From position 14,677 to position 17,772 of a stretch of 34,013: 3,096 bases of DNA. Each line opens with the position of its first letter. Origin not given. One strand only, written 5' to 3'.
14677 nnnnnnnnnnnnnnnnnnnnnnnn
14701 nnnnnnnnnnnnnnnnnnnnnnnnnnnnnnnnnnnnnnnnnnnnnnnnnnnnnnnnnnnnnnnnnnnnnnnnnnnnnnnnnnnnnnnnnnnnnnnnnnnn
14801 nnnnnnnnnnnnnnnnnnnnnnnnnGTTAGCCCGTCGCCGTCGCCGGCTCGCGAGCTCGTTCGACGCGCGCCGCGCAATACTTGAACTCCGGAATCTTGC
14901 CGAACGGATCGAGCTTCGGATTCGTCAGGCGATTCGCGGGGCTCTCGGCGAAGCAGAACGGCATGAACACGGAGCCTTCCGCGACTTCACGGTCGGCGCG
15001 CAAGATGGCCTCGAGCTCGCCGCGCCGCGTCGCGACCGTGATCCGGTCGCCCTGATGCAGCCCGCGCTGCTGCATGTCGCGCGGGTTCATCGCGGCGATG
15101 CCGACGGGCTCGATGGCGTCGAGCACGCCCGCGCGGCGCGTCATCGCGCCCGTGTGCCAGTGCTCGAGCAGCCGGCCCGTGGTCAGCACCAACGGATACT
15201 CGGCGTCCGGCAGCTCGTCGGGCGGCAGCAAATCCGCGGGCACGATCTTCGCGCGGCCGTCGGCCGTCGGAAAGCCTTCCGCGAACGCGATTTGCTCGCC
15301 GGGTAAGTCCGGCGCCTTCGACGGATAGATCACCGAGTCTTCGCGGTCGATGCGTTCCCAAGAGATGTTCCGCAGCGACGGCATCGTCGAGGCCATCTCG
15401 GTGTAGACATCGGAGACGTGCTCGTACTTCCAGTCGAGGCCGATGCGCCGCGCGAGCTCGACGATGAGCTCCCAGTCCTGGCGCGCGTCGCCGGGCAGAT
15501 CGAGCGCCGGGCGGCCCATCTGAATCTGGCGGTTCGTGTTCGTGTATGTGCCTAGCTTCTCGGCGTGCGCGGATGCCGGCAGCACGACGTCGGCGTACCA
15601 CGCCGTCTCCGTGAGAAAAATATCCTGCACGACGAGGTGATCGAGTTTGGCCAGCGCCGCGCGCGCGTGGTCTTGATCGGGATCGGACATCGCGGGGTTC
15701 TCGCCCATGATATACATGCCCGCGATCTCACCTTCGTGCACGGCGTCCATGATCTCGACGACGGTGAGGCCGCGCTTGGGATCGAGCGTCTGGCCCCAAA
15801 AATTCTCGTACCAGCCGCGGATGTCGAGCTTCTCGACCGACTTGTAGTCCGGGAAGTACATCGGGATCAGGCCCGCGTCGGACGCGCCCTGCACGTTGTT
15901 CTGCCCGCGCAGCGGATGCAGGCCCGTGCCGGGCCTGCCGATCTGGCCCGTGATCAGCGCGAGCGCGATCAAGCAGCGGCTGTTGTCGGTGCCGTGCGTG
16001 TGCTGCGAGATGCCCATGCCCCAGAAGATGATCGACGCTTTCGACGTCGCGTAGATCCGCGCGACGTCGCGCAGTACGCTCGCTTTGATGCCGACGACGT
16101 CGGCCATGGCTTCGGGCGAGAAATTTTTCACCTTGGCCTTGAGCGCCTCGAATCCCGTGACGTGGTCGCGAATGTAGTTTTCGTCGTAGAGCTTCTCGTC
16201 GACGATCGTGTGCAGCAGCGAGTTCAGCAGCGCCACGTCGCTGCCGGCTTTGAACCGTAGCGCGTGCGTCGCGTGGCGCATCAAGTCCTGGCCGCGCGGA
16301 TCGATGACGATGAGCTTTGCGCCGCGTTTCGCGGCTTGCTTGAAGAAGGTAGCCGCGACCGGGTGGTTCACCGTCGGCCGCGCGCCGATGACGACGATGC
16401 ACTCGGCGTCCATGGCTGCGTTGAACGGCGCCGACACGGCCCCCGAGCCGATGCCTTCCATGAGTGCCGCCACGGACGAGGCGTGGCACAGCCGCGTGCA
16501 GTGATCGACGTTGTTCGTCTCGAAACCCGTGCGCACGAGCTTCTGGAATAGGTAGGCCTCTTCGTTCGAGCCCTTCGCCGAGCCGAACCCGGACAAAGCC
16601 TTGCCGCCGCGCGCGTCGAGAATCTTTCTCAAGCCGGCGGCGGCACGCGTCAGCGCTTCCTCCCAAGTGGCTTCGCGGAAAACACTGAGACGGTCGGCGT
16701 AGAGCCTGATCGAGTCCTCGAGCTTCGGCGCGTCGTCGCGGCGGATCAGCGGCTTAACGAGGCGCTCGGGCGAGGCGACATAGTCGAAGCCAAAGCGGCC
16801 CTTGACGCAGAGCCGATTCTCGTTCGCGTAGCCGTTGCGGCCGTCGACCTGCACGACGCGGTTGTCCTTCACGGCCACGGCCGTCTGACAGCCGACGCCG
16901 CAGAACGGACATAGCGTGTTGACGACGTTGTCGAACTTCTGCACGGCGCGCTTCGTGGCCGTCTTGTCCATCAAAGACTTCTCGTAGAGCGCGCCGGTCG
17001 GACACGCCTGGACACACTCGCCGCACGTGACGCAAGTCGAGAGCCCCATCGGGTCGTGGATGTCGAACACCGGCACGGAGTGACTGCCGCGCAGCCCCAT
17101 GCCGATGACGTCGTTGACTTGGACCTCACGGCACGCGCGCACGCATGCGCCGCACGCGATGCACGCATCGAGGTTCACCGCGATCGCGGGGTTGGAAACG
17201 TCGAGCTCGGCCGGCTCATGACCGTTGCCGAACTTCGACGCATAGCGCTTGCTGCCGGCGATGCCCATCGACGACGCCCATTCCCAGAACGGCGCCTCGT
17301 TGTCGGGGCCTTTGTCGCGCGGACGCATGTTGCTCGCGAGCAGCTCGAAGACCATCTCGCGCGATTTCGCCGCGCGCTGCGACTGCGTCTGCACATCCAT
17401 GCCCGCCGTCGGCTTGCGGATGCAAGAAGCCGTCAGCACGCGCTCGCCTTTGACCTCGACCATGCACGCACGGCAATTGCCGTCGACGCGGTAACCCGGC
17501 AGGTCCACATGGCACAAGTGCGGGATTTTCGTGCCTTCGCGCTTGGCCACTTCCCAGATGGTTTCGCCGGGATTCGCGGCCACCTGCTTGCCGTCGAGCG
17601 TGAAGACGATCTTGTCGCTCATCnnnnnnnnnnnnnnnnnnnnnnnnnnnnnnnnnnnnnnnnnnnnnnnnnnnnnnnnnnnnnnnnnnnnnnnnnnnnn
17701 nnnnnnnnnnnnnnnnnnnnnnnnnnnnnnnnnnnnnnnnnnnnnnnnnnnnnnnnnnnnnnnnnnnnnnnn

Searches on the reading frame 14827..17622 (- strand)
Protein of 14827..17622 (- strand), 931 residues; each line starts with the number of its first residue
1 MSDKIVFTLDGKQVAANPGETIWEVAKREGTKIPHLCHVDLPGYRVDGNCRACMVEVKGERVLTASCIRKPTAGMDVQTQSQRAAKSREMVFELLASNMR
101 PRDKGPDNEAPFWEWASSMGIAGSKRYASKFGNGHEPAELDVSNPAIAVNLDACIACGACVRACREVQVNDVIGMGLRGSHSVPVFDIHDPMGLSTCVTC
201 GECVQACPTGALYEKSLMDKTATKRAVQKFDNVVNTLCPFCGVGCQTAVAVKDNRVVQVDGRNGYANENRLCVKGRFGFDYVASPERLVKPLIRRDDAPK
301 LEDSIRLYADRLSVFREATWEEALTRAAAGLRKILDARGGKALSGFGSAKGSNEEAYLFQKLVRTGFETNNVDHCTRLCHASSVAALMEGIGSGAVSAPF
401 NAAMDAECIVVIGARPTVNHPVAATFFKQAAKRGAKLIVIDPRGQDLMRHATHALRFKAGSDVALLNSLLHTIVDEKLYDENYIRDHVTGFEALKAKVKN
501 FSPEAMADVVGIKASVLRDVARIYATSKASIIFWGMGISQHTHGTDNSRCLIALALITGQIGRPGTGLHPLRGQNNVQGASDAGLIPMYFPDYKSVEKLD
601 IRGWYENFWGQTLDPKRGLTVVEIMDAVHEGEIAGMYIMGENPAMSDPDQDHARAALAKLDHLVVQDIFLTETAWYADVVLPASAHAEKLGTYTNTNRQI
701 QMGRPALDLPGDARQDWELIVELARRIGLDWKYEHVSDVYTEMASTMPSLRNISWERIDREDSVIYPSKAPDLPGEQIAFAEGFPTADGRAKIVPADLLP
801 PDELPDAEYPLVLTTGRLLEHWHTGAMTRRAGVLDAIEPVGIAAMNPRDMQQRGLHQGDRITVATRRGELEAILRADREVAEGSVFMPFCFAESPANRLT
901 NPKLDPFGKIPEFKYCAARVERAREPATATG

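Call 38: search_protein_families(library=pfam, proteins=[window:14827-17622:-], max_evalue=0.0001)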
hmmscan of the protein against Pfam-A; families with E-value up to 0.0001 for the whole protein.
window:14827-17622:- (931 aa): 11 families
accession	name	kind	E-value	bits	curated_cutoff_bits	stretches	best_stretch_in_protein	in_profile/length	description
PF00384.28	Molybdopterin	-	1.5e-67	228.6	24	1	287-725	1-352/353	Molybdopterin oxidoreductase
PF01568.27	Molydop_binding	-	9e-29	100.2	26.8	1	811-917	1-110/110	Molydopterin dinucleotide binding domain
PF13510.11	Fer2_4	-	2.6e-18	66.3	22.8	1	3-81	2-81/82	2Fe-2S iron-sulfur cluster binding domain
PF04879.21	Molybdop_Fe4S4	-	2.5e-14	53.4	22.7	1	233-283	3-54/55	Molybdopterin oxidoreductase Fe4S4 domain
PF12838.12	Fer4_7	-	5.9e-08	33.5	27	1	154-211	2-52/52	4Fe-4S dicluster domain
PF00037.32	Fer4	-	5.1e-07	29.7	21.1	1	196-213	7-24/24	4Fe-4S binding domain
PF13183.11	Fer4_8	-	3e-06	28.1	27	1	151-210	2-67/68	4Fe-4S dicluster domain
PF13187.11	Fer4_9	-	4.2e-06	27.1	27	1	153-211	1-51/52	4Fe-4S dicluster domain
PF13237.11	Fer4_10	-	4.9e-06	26.8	25.5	0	195-247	7-50/53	4Fe-4S dicluster domain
PF00111.32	Fer2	-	8.2e-06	26.1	21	1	8-64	2-53/77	2Fe-2S iron-sulfur cluster binding domain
PF12837.12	Fer4_6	-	1.6e-05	25.1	25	0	196-212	8-24/24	4Fe-4S binding domain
